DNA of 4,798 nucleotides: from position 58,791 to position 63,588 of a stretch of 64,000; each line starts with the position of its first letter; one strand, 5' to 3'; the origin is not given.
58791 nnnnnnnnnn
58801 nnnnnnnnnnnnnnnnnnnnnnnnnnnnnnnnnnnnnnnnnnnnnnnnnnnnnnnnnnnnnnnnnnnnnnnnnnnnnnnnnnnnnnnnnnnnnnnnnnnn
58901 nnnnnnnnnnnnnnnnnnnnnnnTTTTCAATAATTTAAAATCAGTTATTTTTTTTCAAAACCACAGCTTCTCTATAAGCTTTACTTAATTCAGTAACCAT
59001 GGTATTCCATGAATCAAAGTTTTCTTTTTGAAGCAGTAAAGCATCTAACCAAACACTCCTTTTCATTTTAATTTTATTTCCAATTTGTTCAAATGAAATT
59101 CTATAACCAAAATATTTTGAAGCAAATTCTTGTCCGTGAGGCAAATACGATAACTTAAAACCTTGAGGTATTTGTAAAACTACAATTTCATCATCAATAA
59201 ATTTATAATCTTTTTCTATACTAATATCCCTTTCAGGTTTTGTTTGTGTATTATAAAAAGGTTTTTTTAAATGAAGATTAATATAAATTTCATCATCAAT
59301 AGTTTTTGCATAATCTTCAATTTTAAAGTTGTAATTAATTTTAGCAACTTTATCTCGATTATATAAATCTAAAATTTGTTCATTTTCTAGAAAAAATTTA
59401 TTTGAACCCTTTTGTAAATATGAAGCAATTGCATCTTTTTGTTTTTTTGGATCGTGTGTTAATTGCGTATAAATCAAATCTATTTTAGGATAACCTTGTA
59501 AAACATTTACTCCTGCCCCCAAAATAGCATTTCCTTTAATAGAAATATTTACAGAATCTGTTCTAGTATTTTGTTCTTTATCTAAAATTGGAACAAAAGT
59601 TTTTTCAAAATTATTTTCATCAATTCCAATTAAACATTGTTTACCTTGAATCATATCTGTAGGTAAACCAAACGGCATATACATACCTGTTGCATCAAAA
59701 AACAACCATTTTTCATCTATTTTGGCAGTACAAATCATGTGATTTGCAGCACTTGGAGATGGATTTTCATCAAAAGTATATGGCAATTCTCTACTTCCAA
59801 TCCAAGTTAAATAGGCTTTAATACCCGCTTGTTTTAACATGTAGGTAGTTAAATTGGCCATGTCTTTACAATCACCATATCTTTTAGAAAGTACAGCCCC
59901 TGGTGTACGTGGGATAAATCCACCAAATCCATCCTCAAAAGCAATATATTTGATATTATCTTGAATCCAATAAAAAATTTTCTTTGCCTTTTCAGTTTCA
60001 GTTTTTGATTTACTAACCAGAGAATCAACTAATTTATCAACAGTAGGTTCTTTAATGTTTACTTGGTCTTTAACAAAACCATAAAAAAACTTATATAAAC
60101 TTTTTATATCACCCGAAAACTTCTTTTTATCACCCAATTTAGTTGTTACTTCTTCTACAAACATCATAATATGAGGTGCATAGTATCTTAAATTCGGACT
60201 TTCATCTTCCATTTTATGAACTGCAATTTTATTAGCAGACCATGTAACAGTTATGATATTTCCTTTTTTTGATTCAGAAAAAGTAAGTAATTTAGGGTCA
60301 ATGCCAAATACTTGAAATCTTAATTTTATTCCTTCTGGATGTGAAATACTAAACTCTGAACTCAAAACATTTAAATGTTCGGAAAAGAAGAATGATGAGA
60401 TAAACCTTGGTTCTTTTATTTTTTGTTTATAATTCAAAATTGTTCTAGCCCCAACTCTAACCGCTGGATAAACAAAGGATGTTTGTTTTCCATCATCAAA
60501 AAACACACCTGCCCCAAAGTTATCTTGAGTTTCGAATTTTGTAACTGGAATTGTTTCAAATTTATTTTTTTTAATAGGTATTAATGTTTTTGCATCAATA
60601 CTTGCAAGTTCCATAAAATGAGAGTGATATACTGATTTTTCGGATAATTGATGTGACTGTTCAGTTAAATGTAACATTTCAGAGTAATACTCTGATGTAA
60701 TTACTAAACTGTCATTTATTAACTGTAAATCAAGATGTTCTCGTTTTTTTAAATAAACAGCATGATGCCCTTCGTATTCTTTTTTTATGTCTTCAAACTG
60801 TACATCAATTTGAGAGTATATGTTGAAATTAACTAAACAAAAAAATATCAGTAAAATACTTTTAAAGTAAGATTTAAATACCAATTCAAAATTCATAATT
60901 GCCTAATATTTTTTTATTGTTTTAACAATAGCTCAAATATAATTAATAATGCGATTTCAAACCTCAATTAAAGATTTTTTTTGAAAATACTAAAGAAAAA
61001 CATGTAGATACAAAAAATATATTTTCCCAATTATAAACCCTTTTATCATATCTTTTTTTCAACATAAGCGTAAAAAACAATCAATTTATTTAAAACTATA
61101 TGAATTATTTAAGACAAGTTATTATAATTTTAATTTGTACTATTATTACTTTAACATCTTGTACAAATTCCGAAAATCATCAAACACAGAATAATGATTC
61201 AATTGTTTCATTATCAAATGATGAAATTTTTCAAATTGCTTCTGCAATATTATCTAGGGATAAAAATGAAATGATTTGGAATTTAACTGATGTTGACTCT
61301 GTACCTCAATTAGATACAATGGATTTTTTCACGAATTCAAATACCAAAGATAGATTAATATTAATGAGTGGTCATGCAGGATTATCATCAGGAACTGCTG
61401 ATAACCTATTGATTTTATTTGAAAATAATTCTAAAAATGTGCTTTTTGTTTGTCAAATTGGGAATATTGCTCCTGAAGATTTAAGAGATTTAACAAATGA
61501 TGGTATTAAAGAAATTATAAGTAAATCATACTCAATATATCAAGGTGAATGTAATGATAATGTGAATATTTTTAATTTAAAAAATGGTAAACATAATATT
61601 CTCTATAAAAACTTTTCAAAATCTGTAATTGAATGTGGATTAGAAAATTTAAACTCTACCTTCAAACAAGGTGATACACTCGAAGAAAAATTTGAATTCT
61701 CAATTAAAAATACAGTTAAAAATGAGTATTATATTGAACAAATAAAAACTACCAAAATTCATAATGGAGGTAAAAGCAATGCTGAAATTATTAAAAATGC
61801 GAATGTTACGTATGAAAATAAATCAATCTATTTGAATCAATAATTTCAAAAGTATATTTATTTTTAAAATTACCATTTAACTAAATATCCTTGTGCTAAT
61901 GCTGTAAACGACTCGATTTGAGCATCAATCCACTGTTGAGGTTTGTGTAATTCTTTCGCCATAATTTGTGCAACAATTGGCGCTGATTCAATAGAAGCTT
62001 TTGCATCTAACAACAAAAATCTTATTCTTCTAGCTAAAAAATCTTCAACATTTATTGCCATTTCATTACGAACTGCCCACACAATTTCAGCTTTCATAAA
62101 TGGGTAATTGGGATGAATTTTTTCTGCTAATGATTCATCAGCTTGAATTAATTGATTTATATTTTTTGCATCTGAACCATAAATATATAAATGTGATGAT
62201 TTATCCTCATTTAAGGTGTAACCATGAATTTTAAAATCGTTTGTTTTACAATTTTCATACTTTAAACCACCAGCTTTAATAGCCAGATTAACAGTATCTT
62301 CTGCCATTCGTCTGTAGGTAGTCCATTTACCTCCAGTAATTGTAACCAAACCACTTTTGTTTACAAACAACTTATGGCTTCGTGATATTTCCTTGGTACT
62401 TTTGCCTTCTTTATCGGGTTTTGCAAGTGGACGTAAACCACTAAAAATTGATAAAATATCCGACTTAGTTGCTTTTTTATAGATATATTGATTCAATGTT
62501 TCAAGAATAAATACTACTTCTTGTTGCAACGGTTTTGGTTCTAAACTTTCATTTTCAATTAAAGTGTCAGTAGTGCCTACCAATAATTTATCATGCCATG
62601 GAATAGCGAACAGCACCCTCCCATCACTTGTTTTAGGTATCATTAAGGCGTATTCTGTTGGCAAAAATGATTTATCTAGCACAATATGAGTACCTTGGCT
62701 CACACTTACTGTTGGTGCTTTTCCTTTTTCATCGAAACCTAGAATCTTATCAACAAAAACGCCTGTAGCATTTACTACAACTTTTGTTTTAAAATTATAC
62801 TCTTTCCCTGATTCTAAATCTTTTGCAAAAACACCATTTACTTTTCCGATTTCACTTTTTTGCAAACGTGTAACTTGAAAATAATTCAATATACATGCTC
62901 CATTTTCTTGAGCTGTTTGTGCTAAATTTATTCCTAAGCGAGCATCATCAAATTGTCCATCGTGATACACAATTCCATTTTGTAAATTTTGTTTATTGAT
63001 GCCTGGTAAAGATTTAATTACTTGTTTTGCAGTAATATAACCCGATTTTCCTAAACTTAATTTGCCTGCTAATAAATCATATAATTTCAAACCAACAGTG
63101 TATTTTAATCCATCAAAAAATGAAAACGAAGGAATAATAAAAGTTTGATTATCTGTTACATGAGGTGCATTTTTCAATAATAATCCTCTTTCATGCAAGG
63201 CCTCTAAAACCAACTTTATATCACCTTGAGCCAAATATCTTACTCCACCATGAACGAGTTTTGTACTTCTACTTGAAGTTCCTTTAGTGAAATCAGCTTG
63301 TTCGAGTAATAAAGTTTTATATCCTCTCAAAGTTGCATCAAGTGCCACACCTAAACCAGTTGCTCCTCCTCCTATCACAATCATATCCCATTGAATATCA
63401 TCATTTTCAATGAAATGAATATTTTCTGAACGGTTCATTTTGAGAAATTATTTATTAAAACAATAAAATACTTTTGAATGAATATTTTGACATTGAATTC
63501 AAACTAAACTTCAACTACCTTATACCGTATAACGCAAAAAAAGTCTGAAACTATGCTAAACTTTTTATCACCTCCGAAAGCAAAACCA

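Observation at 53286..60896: Large DUF4011-type Upf1-like helicase translationally coupled to a secreted DUF3857/transglutaminase-like gene pair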

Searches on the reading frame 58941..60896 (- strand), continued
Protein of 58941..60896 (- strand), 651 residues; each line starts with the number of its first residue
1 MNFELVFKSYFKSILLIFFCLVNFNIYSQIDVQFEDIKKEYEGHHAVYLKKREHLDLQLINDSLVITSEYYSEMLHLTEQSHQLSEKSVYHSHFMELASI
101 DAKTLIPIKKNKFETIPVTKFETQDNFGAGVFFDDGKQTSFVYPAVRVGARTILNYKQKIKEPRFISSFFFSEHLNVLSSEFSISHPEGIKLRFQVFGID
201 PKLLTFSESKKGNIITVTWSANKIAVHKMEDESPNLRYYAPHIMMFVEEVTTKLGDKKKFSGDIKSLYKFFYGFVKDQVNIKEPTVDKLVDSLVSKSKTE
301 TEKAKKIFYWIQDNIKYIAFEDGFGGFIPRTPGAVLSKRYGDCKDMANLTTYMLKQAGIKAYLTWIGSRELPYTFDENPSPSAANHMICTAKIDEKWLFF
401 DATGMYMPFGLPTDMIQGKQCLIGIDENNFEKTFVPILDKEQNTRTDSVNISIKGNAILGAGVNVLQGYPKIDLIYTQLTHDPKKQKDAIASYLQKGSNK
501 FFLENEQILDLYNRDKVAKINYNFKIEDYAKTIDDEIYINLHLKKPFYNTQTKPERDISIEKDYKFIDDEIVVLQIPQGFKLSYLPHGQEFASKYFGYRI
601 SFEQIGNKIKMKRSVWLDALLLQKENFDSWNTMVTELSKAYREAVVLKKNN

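Call 40: find_related_loci(query=A4, collection=metagenome_contigs, flank=10000)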
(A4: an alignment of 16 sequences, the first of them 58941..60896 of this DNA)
Query A4 (651 aa) in metagenome_contigs; peptide patterns used: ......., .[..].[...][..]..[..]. (x = any residue, [..] = any of these).
600 stretches matched a pattern (row limit reached: there are more); 536 encode a relative of the query (tblastn E <= 1e-3); the best 80 are kept; 80 distinct loci.
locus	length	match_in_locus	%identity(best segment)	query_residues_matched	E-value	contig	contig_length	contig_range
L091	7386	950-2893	48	1-649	0e+0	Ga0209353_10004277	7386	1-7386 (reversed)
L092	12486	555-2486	48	8-649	0e+0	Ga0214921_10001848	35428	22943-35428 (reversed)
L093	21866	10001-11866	41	26-649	2e-159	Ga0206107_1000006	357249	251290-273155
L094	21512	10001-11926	39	6-648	2e-159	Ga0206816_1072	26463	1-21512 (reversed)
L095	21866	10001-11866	41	26-649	4e-159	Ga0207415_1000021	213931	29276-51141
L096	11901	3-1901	41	17-649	3e-158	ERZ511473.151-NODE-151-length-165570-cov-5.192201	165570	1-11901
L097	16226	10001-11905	37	17-649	2e-149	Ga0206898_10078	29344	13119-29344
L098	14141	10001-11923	36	10-649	4e-149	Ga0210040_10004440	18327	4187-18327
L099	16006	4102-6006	39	17-650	7e-147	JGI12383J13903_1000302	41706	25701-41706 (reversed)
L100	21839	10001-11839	37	37-649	3e-146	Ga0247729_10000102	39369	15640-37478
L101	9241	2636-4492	38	35-649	2e-146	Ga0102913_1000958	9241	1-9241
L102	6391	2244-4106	38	28-649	8e-147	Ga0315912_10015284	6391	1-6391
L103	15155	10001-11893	37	16-649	4e-146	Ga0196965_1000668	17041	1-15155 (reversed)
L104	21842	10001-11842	37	37-649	3e-146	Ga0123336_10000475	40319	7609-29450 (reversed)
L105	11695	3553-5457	38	16-649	1e-145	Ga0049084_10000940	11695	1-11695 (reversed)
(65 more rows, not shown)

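Call 59: search_solved_structures(query=A4, max_evalue=0.01)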
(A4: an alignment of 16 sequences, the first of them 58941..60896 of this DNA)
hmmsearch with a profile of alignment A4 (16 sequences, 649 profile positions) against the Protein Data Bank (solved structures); distinct sequences matched with E-value up to 0.01: 1.
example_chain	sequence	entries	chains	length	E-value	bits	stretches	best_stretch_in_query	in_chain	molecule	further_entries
3kd4_A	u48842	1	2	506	5e-05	24.9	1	132-360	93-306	Putative protease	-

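Call 65: list_cluster_members(proteins=[P0121, P0001])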
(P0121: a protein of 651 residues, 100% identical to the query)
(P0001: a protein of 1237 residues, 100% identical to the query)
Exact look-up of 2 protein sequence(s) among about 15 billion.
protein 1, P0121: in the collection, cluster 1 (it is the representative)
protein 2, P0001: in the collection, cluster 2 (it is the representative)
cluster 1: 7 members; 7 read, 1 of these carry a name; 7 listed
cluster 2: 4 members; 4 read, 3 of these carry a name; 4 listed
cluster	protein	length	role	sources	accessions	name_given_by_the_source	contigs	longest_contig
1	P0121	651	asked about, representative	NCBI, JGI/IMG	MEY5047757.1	MAG: hypothetical protein RLZZ175_1116 [Bacteroidota bacterium] | hypothetical protein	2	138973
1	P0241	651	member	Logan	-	-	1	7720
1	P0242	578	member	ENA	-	-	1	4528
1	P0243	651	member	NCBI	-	-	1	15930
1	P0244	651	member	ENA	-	-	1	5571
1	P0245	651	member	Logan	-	-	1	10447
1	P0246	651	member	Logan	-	-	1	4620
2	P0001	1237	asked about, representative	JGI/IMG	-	superfamily I DNA and/or RNA helicase/energy-coupling factor transporter ATP-binding ...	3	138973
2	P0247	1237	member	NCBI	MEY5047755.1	MAG: hypothetical protein RLZZ175_1114 [Bacteroidota bacterium]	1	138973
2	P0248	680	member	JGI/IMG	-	superfamily I DNA and/or RNA helicase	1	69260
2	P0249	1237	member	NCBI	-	-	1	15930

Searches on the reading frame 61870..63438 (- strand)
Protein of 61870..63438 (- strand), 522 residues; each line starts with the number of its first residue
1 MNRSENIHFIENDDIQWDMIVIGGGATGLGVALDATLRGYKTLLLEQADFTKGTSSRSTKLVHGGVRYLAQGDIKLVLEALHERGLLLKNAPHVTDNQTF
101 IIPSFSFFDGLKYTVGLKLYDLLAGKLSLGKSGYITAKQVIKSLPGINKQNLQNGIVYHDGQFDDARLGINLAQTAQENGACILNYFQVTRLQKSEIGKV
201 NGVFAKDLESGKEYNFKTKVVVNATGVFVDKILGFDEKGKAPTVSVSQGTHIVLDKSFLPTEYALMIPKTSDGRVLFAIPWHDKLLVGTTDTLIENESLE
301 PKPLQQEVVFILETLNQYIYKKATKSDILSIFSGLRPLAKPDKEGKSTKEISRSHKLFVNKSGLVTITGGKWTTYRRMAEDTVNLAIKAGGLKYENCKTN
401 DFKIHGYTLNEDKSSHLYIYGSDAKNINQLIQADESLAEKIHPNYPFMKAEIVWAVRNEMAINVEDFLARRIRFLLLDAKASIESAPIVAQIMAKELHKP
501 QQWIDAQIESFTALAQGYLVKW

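Call 5: search_protein_families(library=pfam, proteins=[window:61870-63438:-], max_evalue=0.01)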
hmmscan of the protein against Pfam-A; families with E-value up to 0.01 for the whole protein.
window:61870-63438:- (522 aa): 6 families
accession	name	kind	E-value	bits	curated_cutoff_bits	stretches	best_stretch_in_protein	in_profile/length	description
PF01266.30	DAO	-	1.2e-50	173.4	27.9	1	18-376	1-353/353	FAD dependent oxidoreductase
PF16901.10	DAO_C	-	4.7e-24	85.1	31.4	1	403-499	22-121/126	C-terminal domain of alpha-glycerophosphate oxidase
PF00890.30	FAD_binding_2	-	1.4e-07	31.5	20.4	1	18-58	1-41/414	FAD binding domain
PF12831.13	FAD_oxidored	-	3.4e-05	23.8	27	1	18-59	1-42/416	FAD dependent oxidoreductase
PF13450.12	NAD_binding_8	-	0.0046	17.7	21.9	0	21-57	1-37/68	NAD(P)-binding Rossmann-like domain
PF03486.20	HI0933_like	-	0.0058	16.6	50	0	18-48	2-32/244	HI0933-like protein Rossmann domain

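Call 6: search_protein_families(library=padloc, proteins=[window:61870-63438:-], max_evalue=0.01)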
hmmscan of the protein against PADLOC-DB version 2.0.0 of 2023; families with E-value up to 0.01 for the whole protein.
window:61870-63438:- (522 aa): 0 families
